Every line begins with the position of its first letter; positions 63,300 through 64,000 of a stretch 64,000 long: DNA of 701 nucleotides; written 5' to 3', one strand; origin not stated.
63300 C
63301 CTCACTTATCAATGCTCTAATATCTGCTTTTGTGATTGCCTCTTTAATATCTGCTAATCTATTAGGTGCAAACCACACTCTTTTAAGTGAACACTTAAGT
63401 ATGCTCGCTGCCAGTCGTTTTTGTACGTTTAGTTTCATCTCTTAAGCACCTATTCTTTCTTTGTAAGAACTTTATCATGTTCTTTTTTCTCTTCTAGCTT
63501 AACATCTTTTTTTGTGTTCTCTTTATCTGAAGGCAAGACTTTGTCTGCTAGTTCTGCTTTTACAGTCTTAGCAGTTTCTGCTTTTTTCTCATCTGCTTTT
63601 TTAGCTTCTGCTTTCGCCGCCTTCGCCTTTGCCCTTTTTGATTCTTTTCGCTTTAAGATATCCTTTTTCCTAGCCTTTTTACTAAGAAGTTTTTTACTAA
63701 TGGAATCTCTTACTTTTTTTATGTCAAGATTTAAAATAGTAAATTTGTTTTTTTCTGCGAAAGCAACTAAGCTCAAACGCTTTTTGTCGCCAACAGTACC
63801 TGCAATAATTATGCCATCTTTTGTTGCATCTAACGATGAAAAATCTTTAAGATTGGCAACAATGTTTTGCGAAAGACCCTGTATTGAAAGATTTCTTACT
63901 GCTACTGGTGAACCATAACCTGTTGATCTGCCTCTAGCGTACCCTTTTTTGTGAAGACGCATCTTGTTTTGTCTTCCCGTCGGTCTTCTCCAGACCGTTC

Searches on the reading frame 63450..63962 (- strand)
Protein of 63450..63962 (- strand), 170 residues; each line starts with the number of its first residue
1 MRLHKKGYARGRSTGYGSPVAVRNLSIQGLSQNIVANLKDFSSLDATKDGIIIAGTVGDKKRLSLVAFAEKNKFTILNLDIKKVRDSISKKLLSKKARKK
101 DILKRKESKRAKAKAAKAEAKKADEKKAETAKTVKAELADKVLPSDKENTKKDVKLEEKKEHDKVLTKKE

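Call 58: find_encoding_contigs(protein=window:63450-63962:-, flank=10000, max_places=1)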
Protein window:63450-63962:- (170 aa): no gene with exactly this product is on record in the collection.
